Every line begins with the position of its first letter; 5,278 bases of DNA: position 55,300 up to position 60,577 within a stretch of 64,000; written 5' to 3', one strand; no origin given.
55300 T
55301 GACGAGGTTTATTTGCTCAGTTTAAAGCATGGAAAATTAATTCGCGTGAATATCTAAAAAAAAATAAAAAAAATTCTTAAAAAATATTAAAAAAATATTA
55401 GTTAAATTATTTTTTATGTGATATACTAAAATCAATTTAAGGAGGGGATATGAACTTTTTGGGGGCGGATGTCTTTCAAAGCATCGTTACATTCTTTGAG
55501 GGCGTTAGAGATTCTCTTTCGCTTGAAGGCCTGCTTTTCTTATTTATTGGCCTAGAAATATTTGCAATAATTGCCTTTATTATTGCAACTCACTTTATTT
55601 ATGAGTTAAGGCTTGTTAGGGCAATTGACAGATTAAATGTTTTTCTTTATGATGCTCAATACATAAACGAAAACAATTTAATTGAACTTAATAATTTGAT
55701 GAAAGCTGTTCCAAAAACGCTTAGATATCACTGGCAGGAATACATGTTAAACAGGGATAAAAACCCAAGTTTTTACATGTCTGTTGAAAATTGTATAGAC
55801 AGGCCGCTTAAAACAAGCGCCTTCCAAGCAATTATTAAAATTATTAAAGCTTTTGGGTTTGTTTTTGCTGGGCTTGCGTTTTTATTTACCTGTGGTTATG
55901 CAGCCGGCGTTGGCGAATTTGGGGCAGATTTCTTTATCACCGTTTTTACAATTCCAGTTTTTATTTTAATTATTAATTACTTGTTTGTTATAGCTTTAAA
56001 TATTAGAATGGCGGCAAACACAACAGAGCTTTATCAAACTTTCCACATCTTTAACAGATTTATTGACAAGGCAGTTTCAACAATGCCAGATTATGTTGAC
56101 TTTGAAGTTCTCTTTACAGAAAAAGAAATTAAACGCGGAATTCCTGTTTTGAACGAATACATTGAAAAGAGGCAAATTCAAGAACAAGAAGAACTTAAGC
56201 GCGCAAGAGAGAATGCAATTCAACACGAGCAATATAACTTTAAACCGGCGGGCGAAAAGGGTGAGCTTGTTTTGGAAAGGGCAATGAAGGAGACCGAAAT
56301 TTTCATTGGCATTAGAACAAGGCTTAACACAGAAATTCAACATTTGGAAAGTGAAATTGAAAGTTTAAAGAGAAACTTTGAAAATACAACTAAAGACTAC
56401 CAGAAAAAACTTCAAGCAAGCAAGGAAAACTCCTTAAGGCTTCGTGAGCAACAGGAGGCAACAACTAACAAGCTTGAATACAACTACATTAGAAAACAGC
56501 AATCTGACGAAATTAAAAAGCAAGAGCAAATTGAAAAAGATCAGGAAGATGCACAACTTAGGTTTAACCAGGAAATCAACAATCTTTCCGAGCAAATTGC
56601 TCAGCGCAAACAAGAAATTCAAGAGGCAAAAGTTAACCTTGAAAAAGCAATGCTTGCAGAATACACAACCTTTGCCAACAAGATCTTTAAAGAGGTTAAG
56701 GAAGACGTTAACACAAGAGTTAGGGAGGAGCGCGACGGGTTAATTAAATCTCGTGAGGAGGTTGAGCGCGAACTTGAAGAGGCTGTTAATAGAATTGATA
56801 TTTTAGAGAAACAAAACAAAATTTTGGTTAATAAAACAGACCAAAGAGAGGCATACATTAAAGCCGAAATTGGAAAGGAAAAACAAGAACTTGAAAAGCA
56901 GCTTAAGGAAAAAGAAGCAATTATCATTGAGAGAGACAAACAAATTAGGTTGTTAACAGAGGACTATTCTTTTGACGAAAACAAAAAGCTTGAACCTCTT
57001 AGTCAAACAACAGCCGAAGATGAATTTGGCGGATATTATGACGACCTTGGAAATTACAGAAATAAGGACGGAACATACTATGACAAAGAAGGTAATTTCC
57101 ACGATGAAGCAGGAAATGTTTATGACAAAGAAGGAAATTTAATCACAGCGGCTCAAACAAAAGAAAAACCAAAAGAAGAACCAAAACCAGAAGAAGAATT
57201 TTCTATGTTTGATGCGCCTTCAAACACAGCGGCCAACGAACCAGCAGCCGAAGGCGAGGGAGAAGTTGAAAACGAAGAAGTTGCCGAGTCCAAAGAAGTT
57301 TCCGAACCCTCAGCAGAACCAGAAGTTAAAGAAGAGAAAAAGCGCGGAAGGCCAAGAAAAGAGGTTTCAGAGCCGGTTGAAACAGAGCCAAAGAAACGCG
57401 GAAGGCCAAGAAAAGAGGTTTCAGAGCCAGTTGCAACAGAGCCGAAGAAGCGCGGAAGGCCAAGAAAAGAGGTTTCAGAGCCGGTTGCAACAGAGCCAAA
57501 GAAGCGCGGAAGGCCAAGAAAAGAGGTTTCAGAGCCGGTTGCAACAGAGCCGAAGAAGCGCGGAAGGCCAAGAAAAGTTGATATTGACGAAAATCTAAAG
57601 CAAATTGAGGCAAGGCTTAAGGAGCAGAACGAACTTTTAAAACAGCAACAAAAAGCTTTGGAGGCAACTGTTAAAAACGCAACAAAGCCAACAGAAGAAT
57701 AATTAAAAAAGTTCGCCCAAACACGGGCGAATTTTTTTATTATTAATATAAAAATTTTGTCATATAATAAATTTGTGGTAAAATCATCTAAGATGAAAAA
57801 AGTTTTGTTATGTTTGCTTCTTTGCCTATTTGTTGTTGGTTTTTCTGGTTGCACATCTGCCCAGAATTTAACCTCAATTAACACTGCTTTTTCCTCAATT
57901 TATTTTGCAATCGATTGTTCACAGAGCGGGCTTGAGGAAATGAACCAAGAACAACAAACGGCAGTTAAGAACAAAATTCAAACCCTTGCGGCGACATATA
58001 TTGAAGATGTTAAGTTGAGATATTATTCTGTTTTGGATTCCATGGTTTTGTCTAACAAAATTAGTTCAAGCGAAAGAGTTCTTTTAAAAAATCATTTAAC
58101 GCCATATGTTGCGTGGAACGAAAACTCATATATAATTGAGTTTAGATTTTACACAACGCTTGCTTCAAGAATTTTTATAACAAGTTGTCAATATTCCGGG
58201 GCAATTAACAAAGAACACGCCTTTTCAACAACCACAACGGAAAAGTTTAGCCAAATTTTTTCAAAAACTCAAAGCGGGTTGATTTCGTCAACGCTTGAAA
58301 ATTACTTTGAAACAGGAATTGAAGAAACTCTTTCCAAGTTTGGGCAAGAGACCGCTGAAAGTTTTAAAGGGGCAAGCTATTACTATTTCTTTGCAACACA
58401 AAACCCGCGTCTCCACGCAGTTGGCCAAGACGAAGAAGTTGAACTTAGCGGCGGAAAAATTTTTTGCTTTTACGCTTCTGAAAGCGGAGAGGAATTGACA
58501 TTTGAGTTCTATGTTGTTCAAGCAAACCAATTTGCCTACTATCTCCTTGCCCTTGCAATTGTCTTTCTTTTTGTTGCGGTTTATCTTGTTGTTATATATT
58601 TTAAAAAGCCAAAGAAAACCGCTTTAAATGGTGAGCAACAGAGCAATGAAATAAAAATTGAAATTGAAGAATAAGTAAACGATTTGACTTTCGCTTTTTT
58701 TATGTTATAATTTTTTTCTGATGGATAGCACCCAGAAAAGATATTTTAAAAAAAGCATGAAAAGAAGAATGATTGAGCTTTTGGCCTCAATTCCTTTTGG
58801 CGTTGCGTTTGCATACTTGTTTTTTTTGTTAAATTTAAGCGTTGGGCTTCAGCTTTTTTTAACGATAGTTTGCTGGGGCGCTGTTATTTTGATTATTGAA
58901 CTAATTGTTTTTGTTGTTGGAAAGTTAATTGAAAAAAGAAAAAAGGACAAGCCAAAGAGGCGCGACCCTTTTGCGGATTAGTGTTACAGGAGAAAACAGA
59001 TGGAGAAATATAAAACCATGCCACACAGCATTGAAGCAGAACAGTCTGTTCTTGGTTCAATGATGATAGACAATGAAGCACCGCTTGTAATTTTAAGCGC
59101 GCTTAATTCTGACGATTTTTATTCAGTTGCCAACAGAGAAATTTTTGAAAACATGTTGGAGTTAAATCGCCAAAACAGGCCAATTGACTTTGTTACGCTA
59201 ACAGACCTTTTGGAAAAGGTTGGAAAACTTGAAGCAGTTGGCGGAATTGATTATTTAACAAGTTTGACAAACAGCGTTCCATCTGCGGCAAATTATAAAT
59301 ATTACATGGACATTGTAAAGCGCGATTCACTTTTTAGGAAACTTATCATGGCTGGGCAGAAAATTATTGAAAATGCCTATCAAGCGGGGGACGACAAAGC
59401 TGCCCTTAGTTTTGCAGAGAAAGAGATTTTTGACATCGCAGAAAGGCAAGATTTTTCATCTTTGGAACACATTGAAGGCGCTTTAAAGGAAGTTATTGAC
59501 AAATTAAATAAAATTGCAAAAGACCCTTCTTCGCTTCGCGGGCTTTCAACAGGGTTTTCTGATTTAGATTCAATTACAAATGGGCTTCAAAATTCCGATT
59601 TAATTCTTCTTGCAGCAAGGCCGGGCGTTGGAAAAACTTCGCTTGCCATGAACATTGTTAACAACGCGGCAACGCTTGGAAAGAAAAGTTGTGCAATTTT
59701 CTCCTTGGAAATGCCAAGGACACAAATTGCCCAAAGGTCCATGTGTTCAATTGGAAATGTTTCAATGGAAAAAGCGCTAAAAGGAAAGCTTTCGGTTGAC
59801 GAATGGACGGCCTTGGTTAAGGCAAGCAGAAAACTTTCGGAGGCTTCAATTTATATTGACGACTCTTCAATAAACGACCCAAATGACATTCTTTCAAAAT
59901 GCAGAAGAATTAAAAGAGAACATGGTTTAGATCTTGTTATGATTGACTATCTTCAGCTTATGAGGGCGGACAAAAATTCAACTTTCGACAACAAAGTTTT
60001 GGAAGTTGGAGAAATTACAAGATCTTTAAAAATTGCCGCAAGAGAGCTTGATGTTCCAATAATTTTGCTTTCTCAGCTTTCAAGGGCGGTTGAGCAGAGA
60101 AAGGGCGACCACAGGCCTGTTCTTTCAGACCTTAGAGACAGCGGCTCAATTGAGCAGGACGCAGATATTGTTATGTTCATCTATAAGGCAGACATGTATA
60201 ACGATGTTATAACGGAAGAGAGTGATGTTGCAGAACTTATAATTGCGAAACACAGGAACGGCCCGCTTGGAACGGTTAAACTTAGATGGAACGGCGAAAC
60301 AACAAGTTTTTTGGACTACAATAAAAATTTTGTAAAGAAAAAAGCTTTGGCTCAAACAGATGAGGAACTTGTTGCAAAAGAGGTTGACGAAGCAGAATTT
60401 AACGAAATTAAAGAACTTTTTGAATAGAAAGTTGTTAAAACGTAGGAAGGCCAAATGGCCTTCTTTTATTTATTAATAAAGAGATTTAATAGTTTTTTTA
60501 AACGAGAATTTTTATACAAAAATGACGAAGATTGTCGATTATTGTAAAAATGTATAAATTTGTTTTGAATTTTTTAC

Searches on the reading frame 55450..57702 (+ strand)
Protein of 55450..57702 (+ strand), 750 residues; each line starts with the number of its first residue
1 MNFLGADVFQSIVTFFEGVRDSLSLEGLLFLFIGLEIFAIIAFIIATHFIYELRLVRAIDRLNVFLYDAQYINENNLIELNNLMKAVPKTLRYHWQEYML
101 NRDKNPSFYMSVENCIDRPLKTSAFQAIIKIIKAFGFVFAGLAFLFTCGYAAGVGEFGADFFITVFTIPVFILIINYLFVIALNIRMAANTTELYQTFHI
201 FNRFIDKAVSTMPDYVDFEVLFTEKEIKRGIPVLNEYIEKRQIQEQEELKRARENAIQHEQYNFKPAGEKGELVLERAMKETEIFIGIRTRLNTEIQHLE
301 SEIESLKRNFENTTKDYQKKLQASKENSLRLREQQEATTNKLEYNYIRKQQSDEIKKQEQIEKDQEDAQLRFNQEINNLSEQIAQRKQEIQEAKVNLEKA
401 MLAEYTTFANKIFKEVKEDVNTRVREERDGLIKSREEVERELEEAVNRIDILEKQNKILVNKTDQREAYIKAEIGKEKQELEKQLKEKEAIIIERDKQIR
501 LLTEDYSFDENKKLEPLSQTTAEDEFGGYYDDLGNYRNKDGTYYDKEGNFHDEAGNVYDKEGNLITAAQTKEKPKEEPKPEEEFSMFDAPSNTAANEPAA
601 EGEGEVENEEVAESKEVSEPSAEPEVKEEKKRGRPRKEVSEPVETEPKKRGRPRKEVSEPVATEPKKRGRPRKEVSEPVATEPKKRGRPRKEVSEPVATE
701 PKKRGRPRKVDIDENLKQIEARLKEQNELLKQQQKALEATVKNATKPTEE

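Call 18: search_protein_families(library=pfam, proteins=[window:55450-57702:+])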
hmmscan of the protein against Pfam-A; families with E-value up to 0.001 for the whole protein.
window:55450-57702:+ (750 aa): 1 family
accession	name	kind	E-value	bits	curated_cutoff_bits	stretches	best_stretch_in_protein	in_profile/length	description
PF02178.24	AT_hook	-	1e-08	34.5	17.4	0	630-637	2-9/13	AT hook motif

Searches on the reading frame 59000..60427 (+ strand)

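Call 18: search_protein_families(library=pfam, proteins=[window:59000-60427:+])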
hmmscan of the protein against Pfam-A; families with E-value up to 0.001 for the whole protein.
window:59000-60427:+ (475 aa): 4 families
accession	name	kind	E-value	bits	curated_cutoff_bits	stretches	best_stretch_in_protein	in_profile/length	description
PF03796.21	DnaB_C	-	3.6e-99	331.7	27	1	181-438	1-254/255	DnaB-like helicase C terminal domain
PF00772.26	DnaB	-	3.1e-33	114.4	23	1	7-107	2-102/103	DnaB-like helicase N terminal domain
PF13481.12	AAA_25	-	6.1e-10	39.5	27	1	185-360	18-190/195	AAA domain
PF06745.19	ATPase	-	1.4e-06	28.3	26.6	1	183-335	2-146/231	KaiC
